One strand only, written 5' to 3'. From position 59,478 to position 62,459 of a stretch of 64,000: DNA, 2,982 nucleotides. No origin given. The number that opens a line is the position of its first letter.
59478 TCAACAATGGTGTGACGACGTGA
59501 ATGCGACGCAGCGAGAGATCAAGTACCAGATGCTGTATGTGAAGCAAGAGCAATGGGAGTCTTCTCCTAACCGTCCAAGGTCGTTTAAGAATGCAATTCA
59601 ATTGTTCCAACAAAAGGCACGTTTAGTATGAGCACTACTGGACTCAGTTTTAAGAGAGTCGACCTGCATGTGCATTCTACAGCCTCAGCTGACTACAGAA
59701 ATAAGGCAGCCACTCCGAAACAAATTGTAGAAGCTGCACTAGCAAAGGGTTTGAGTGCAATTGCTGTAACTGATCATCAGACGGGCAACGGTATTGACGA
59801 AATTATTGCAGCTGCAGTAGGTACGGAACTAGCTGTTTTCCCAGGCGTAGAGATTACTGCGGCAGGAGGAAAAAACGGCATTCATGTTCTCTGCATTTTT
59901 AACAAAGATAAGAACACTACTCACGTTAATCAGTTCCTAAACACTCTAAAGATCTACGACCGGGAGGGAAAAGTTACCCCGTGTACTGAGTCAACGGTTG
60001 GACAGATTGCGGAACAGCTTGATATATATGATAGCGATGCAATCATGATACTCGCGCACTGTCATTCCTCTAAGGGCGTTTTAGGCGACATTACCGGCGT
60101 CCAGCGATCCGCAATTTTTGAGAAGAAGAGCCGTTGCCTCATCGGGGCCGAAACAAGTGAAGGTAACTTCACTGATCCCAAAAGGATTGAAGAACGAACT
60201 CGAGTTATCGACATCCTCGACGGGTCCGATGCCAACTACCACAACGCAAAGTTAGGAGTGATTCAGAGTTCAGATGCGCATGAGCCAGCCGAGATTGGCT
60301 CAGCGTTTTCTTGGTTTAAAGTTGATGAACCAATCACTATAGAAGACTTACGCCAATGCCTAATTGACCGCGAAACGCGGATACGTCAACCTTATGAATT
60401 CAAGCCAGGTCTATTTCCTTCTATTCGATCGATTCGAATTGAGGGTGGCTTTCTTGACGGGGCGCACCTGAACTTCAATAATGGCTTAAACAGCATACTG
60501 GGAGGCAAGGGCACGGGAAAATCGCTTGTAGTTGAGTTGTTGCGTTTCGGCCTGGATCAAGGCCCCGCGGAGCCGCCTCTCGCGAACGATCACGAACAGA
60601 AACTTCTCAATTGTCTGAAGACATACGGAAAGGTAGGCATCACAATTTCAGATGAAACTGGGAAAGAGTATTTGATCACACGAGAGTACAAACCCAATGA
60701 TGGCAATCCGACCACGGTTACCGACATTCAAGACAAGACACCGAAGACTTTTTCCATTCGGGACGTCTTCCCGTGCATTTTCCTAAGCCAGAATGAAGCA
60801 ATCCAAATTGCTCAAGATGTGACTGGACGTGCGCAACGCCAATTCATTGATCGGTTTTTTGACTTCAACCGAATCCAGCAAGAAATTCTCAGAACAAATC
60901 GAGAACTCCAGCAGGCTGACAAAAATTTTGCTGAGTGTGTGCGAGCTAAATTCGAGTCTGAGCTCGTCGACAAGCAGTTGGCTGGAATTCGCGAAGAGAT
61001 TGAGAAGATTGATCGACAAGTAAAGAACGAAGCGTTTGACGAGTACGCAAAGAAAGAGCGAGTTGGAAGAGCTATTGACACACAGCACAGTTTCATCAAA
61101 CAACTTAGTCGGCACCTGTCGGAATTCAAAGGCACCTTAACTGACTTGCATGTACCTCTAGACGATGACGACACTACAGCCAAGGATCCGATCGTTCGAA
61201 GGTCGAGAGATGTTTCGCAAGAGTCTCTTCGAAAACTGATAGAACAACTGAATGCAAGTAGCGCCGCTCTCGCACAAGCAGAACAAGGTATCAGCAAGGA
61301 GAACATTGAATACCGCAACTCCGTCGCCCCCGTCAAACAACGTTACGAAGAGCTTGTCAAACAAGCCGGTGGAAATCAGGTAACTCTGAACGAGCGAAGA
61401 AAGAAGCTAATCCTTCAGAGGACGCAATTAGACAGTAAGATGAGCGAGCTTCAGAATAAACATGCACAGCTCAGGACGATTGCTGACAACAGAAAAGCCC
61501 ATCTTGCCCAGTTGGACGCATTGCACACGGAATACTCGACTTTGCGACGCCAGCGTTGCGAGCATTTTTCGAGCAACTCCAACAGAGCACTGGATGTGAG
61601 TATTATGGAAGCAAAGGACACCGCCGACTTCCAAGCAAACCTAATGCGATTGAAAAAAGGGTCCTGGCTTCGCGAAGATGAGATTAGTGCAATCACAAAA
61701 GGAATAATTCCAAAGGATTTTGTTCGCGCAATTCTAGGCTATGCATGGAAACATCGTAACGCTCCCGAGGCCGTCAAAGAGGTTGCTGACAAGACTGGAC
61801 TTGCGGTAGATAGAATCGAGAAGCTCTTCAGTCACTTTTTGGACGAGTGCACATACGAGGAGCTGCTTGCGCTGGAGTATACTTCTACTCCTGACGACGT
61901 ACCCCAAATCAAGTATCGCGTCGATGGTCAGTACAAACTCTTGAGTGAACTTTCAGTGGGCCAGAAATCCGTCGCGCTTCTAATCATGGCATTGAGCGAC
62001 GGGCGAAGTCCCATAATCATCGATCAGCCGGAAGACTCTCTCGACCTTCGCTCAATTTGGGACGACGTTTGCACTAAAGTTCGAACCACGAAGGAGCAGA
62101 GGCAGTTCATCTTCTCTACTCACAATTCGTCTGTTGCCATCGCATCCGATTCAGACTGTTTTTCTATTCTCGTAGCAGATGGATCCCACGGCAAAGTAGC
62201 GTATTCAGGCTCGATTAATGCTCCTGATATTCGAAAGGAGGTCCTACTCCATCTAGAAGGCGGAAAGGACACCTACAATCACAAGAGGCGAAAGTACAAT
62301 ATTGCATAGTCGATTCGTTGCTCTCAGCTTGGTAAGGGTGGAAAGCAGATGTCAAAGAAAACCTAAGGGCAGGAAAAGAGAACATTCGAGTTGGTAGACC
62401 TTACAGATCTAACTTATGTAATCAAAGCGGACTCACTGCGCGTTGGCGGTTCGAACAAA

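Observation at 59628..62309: PHP-phosphoesterase::SMC-like ABC-ATPase fusion translationally coupled (ATGA) to a type III restriction enzyme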

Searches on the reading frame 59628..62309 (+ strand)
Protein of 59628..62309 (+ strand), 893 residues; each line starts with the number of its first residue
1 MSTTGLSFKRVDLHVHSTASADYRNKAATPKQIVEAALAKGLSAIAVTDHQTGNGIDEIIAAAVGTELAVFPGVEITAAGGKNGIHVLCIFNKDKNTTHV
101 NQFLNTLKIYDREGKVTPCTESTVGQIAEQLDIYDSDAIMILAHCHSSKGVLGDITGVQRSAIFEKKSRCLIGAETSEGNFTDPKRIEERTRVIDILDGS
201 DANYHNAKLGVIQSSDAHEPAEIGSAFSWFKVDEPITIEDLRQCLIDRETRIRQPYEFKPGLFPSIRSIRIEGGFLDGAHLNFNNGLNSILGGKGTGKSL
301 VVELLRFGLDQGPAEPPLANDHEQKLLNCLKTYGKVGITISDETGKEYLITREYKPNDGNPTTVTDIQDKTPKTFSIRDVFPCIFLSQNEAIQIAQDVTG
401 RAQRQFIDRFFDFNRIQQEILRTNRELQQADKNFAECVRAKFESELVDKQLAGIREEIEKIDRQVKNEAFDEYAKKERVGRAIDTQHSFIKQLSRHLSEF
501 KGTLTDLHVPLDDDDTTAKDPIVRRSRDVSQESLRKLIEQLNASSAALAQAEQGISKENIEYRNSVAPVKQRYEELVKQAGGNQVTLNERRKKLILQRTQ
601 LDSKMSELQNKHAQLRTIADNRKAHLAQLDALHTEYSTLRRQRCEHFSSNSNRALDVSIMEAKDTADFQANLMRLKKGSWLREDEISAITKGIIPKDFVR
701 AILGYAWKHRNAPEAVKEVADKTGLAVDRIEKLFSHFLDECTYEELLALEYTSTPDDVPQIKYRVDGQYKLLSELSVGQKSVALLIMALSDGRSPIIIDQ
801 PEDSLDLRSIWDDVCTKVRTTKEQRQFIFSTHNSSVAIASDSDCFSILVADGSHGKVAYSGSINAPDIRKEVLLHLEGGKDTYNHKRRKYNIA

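Call 4: search_protein_families(library=pfam, proteins=[window:59628-62309:+], max_evalue=0.01)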
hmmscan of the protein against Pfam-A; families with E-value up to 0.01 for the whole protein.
window:59628-62309:+ (893 aa): 6 families
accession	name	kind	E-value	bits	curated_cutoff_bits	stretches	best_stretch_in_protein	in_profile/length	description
PF13476.12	AAA_23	-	2.9e-09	38.3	27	1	275-465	10-200/201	AAA domain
PF02811.25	PHP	-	5.2e-09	37.1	26.4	1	12-93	1-81/164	PHP domain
PF13304.12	AAA_21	-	1.4e-07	32.3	27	1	587-836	91-302/304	AAA domain, putative AbiEii toxin, Type IV TA system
PF02463.25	SMC_N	-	3.5e-07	30.3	40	1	279-840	18-205/220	RecF/RecN/SMC N terminal domain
PF13263.12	PHP_C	-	0.00028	20.8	21.3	1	208-242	15-48/56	PHP-associated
PF20781.2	TssR_C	-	0.00043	20.9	25.7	1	417-553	2-119/141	TssR C-terminal domain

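Call 5: search_protein_families(library=padloc, proteins=[window:59628-62309:+], max_evalue=0.01)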
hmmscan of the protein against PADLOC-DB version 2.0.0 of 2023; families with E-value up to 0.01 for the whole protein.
window:59628-62309:+ (893 aa): 8 families
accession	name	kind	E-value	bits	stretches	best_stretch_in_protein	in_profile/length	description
PDLC02208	Ppl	-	1.4e-42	143.9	1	7-884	6-886/894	-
PDLC04678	PDC-M49A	-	1e-09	35.2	2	9-249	3-215/681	-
PDLC03863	LmuB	-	1.3e-08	32.1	1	266-359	5-87/610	-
PDLC02980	AriA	-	3.1e-07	28.6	1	589-836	93-302/304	-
PDLC04680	PDC-M49A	-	9.7e-07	25.7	1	9-95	2-83/674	-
PDLC03867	LmuB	-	5.9e-05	19.7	1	266-354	6-85/605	-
PDLC03862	LmuB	-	7e-05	19.3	0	373-516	149-296/643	-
PDLC00102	GajA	-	0.00081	16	0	276-328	14-66/532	AAA ATPase domain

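Call 7: search_protein_families(library=ncbifam, proteins=[window:59628-62309:+], max_evalue=0.01)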
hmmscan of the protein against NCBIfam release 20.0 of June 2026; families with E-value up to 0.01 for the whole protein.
window:59628-62309:+ (893 aa): 14 families
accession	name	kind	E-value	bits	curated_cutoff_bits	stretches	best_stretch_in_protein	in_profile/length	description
NF045780.1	TrlF_fam_ATP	equivalog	2.3e-125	420.5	350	1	5-891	2-944/944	TrlF family AAA-like ATPase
NF045781.1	Spaf1101_AAA_ATP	equivalog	2.4e-67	228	475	2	708-891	651-833/836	Spaf_1101 family AAA-like ATPase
NF042955.1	Ppl_antiphage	equivalog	5.2e-56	190.1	1000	2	8-660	4-644/882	anti-phage protein Ppl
NF045487.1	ASRP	equivalog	8.5e-16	57.7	300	1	273-505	3-214/593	archaea-specific SMC-related protein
NF041577.1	nside_bi_sphtase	equivalog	4.9e-12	45.6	400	1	10-107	3-95/276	3',5'-nucleoside bisphosphate phosphatase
NF047791.1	RNaseRnm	equivalog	5.8e-11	42.2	375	1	11-106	3-95/275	RNase RNM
NF038032.1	CehA_McbA_metalo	domain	7e-09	35.5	80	1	9-87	3-74/315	CehA/McbA family metallohydrolase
NF004225.0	PRK05672.1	subfamily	5.7e-06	24.7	939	1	12-119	8-115/1047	error-prone DNA polymerase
NF041034.1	Rad50_Sulf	equivalog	1.7e-05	22.9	1000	1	275-358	11-90/872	DNA double-strand break repair ATPase Rad50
NF041661.1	Cycl_ph_dihydrol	equivalog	5.4e-05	22.7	500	1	12-90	1-77/259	phosphoribosyl 1,2-cyclic phosphate 1,2-diphosphodiesterase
NF001688.0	PRK00448.1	equivalog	8.5e-05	20.3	873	1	9-85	337-411/1445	PolC-type DNA polymerase III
TIGR01856.1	hisJ_fam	subfamily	0.00072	19.3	90.2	0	12-51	2-38/252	histidinol-phosphatase HisJ family protein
NF004981.0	PRK06361.1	equivalog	0.0038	16.6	117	1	10-77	1-72/217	histidinol phosphate phosphatase domain-containing protein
TIGR01405.1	polC_Gram_pos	equivalog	0.0063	14.2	1043.45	1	9-85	103-177/1211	DNA polymerase III subunit alpha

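Call 13: find_homologous_proteins(query=window:59628-62306:+, max_evalue=0.00001)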
Query window:59628-62306:+ (893 aa): 504 proteins with E <= 0.00001 among 8000 candidates; the best 120 are listed.
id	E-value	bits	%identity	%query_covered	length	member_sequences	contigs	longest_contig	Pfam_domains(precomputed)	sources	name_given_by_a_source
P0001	0.0e+0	1988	99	100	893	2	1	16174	PF13476.13,PF02811.27,PF02463.26,PF13304.13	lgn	-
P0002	0.0e+0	1746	86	100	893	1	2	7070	PF13476.13,PF02811.27,PF02463.26,PF13304.13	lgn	-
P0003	0.0e+0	1274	63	100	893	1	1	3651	PF13476.13,PF02811.27,PF02463.26,PF13304.13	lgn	-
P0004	0.0e+0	1064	53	99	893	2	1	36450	PF13476.13,PF02811.27,PF02463.26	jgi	jgi:hypothetical protein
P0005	0.0e+0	1059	53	100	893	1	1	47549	PF13476.13,PF02811.27,PF02463.26,PF13304.13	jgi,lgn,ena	-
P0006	0.0e+0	1027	51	100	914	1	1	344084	PF13476.13,PF02811.27,PF02463.26,PF13304.13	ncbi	ncbi:MAG: TrlF family AAA-like ATPase [Candidatus Zixiibacteriota bacterium]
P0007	0.0e+0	1025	53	100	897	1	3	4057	PF13476.13,PF02811.27,PF02463.26,PF13304.13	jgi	-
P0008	0.0e+0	1021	51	99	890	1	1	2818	PF13476.13,PF02811.27,PF02463.26,PF13304.13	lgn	-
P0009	4.8e-297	1006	51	100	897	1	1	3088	PF13476.13,PF02811.27,PF02463.26,PF13304.13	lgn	-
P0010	5.7e-295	999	51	100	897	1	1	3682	PF13476.13,PF02811.27,PF02463.26,PF13304.13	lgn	-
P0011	1.1e-292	992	50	100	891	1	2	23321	PF13476.13,PF02811.27,PF02463.26,PF13304.13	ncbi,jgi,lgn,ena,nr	ncbi:AAA family ATPase [Patescibacteria group bacterium]|nr:AAA family ATPase [Patescibacteria group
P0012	2.0e-285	968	50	100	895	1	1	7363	PF13476.13,PF02811.27,PF02463.26,PF13304.13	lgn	-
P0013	1.6e-284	965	49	100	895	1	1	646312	PF13476.13,PF02811.27,PF02463.26,PF13304.13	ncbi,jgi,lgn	ncbi:MAG: AAA family ATPase [Patescibacteria group bacterium]|jgi:hypothetical protein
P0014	1.7e-282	958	48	100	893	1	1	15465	PF13476.13,PF02811.27,PF02463.26,PF13304.13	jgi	-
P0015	2.4e-282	957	49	100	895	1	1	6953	PF13476.13,PF02811.27,PF02463.26,PF13304.13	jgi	-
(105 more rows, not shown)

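Call 14: find_related_loci(query=window:59628-62306:+, collection=genome_contigs, flank=10000)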
Query window:59628-62306:+ (893 aa) in genome_contigs; peptide patterns used: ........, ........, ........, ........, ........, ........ (x = any residue, [..] = any of these).
90 stretches matched a pattern; 2 encode a relative of the query (tblastn E <= 1e-3); 2 distinct loci.
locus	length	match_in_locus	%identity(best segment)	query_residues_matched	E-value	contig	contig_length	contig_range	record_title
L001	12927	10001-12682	47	1-892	0e+0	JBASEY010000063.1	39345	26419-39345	MAG: bacterium isolate MFD13488_ilm_asm_bin9 k127_144443, whole genome shotgun sequence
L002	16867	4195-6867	47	1-892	0e+0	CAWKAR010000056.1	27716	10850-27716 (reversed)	MAG: candidate division FCPU426 bacterium isolate MFD03726.bin.1.149 genome assembly, contig: contig_52762, whole genome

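Call 15: find_encoding_contigs(protein=P0001, flank=10000, max_places=4)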
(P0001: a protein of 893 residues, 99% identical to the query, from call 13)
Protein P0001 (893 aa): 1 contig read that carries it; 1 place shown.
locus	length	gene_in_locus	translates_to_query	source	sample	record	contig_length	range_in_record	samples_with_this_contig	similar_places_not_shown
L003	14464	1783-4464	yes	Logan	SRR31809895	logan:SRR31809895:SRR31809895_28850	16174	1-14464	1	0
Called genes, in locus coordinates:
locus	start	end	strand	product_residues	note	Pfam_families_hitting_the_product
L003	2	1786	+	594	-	?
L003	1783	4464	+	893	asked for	PF02811:PHP, PF02463:SMC_N (weak), PF13476:AAA_23, PF13304:AAA_21 (weak)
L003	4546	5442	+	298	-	-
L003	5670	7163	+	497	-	PF02810:SEC-C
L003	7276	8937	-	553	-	PF00239:Resolvase, PF07508:Recombinase, PF13408:Zn_ribbon_recom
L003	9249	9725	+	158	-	PF01381:HTH_3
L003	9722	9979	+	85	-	-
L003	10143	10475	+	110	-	-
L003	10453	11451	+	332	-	PF13814:Replic_Relax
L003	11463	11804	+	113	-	-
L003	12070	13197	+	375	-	PF13814:Replic_Relax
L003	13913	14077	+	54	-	-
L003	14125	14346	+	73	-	-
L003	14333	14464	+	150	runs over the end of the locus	-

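Call 16: find_encoding_contigs(protein=P0005, flank=10000, max_places=3)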
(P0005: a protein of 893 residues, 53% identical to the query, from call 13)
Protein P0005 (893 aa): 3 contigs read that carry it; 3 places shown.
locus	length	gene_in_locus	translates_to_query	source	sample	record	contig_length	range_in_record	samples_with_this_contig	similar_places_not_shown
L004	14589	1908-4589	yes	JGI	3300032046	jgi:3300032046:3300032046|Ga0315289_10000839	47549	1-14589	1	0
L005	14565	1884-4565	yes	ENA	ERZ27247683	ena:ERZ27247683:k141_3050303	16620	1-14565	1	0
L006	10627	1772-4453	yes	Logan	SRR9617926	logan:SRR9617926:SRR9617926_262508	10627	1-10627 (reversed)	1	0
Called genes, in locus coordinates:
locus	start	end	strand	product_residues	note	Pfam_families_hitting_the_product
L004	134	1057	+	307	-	PF12950:TaqI_C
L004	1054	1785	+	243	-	PF09509:Hypoth_Ymh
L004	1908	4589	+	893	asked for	PF02811:PHP (weak), PF02463:SMC_N, PF13476:AAA_23, PF13304:AAA_21 (faint)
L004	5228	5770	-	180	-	-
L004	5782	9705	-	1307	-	PF01551:Peptidase_M23, PF28492:Beta_helix_4 (faint), PF13229:Beta_helix, PF05048:NosD (weak), PF13620:CarboxypepD_reg (weak), PF17210:SdrD_B, PF13860:FlgD_ig, PF18962:Por_Secre_tail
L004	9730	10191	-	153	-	-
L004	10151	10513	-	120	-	-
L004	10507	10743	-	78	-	-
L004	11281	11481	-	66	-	-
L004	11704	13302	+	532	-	-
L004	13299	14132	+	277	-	PF01040:UbiA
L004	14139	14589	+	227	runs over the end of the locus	PF09335:VTT_dom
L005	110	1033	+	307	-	PF12950:TaqI_C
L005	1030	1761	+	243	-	PF09509:Hypoth_Ymh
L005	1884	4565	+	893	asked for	PF02811:PHP (weak), PF02463:SMC_N, PF13476:AAA_23, PF13304:AAA_21 (faint)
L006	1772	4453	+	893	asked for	PF02811:PHP (weak), PF02463:SMC_N, PF13476:AAA_23, PF13304:AAA_21 (faint)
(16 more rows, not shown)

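Call 17: find_encoding_contigs(protein=P0006, flank=10000, max_places=3)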
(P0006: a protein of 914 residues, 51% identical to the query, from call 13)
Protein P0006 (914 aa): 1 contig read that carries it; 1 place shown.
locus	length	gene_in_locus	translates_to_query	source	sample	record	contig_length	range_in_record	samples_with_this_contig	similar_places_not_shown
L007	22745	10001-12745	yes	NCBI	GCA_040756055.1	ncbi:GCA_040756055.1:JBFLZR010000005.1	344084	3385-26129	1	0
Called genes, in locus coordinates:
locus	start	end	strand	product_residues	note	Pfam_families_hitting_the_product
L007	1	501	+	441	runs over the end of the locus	PF01555:N6_N4_Mtase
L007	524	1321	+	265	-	-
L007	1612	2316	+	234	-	-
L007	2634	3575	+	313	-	PF22113:Mtrc-MtrF_II-IV_dom (faint), PF22678:Cytochrom_c_NrfB-like (faint), PF14522:Cytochrome_C7 (faint), PF14537:Cytochrom_c3_2 (faint), PF09699:Paired_CXXCH_1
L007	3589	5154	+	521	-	-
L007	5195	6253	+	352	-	PF22113:Mtrc-MtrF_II-IV_dom (faint), PF14522:Cytochrome_C7 (faint)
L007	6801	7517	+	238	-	PF11969:DcpS_C (weak), PF01230:HIT (weak)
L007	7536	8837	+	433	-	PF01636:APH, PF19974:TCAD9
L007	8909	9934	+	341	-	PF00586:AIRS, PF02769:AIRS_C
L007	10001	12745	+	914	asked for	PF02811:PHP (weak), PF02463:SMC_N, PF13476:AAA_23, PF13304:AAA_21 (weak)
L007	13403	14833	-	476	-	PF00982:Glyco_transf_20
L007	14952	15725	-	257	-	PF02358:Trehalose_PPase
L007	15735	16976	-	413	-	PF21269:TreT_GT1, PF00534:Glycos_transf_1, PF20706:GT4-conflict (weak), PF13692:Glyco_trans_1_4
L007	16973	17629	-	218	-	PF19027:DUF5752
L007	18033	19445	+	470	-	PF03951:Gln-synt_N, PF00120:Gln-synt_C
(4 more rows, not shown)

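Call 18: search_solved_structures(query=window:59628-62306:+, max_evalue=0.01, show_alignments=2)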
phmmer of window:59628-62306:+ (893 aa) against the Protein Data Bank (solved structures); distinct sequences matched with E-value up to 0.01: 4.
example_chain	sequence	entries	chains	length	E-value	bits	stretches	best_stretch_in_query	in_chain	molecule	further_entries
3e0f_A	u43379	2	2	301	1.4e-06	30.2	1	12-107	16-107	Putative Metal-dependent Phosphoesterase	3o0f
2yb1_A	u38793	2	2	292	3.2e-06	29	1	10-89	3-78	AMIDOHYDROLASE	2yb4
7ug9_A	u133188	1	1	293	0.0043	18.6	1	11-90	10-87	5'-3' exoribonuclease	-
9etk_A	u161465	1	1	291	0.0076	17.8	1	10-104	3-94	Metal-dependent phosphoesterases (PHP family)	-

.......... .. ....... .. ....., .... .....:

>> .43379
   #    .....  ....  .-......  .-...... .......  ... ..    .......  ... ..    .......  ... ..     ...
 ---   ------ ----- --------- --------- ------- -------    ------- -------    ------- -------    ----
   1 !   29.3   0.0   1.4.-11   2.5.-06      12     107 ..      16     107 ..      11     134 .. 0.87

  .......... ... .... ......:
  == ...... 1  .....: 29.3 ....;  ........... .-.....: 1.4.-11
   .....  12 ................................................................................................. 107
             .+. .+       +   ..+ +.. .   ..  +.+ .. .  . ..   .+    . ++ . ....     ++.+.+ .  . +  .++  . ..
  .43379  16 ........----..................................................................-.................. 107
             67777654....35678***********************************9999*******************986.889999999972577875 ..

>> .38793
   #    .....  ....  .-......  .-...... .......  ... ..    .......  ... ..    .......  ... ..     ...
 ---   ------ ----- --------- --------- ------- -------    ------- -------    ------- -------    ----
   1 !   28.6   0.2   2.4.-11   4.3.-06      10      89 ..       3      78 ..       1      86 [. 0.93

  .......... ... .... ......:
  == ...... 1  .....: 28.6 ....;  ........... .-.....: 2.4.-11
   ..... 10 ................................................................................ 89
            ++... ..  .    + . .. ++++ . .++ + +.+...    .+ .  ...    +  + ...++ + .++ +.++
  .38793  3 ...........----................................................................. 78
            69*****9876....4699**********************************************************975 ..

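Call 23: find_related_loci(query=A1, collection=metagenome_contigs, flank=10000)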
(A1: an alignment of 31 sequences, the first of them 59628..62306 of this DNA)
Query A1 (893 aa) in metagenome_contigs; peptide patterns used: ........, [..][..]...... (x = any residue, [..] = any of these).
600 stretches matched a pattern (row limit reached: there are more); 68 encode a relative of the query (tblastn E <= 1e-3); 68 distinct loci.
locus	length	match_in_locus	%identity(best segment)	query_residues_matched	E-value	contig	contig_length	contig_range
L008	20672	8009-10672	50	3-892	0e+0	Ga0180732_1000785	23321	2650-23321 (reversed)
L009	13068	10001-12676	48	2-892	0e+0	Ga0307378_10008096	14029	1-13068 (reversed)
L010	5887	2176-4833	48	5-888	0e+0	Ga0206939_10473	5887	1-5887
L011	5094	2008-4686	47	1-892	0e+0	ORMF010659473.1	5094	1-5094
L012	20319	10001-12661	48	3-891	0e+0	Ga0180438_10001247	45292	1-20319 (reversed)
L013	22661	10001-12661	46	5-892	0e+0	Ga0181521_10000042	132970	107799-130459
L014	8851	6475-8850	49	5-795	0e+0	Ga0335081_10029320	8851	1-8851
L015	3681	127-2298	46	169-892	0e+0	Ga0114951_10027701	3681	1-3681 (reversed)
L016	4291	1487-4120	42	2-892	0e+0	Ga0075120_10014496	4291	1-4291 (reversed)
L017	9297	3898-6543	41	3-892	0e+0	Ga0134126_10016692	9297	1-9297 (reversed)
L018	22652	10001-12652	40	4-892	0e+0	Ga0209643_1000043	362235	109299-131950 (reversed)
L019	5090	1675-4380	39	1-892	0e+0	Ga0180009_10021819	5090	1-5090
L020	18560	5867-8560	38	3-892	0e+0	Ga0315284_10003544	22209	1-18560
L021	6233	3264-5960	38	3-893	0e+0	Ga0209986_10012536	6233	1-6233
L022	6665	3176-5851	38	3-891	0e+0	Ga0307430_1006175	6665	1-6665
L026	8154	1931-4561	39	5-892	0e+0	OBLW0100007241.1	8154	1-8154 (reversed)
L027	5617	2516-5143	39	5-891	0e+0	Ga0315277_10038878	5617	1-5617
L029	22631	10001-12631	39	5-891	0e+0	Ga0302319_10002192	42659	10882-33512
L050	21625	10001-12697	38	3-893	0e+0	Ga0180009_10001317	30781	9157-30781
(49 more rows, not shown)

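Call 24: find_related_loci(query=A1, collection=viral_contigs, flank=10000)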
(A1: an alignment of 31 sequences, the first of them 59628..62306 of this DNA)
Query A1 (893 aa) in viral_contigs; peptide patterns used: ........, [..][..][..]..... (x = any residue, [..] = any of these).
147 stretches matched a pattern; 9 encode a relative of the query (tblastn E <= 1e-3); 9 distinct loci.
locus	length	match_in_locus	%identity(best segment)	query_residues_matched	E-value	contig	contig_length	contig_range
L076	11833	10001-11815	23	266-890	4e-34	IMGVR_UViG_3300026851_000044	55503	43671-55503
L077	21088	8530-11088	25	1-890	3e-25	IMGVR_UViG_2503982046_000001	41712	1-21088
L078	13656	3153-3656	34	717-890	3e-21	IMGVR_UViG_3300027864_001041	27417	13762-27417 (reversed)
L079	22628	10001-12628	26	5-886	6e-21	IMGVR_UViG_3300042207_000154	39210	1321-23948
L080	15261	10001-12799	34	4-890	1e-18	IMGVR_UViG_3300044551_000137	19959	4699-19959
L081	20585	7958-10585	30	5-886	1e-21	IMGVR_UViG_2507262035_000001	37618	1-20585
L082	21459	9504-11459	31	212-893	9e-17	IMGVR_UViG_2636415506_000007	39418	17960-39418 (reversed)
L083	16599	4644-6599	31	212-893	9e-17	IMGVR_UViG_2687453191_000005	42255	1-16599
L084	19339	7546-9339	29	215-892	9e-12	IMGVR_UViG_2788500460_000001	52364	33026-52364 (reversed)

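Call 29: search_protein_families(library=pfam, alignment_id=A2, max_evalue=0.0001)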
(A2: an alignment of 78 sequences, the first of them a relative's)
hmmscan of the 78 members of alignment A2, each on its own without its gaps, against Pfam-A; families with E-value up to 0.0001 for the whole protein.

A. member 1, L001:6370-9729:+ (1120 aa): 2 families
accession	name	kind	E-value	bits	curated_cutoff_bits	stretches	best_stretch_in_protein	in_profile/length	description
PF18135.7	Type_ISP_C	-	1.4e-68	231.9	25.9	1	692-1056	1-340/342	Type ISP C-terminal specificity domain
PF02384.22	N6_Mtase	-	1.9e-07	31.2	20.4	1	316-499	9-138/311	N-6 DNA Methylase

B. families by the number of members that match (of 78 scanned): 71 families (the first 25 are shown)
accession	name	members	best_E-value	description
PF02384.22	N6_Mtase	4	9.5e-09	N-6 DNA Methylase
PF00589.27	Phage_integrase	3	2.4e-34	Phage integrase family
PF12950.13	TaqI_C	3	7.4e-25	TaqI-like C-terminal specificity domain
PF07669.17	Eco57I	2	5.6e-46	Eco57I restriction-modification methylase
PF00239.26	Resolvase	2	6.8e-22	Resolvase, N terminal domain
PF09848.15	SLFN-g3_helicase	2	1.8e-21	Schlafen group 3, DNA/RNA helicase domain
PF13772.11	AIG2_2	2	5.4e-17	AIG2-like family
PF18741.7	MTES_1575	2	7.7e-14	REase_MTES_1575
PF13408.12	Zn_ribbon_recom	2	1.4e-13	Recombinase zinc beta ribbon domain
PF06094.17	GGACT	2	3.7e-13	Gamma-glutamyl cyclotransferase, AIG2-like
PF20473.4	MmeI_Mtase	2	1.1e-10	MmeI, DNA-methyltransferase domain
PF07508.19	Recombinase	2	2.5e-09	Recombinase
PF02867.20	Ribonuc_red_lgC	1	7.1e-135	Ribonucleotide reductase, barrel domain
PF05496.18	RuvB_N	1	1.6e-78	Holliday junction DNA helicase RuvB P-loop domain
PF18135.7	Type_ISP_C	1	1.4e-68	Type ISP C-terminal specificity domain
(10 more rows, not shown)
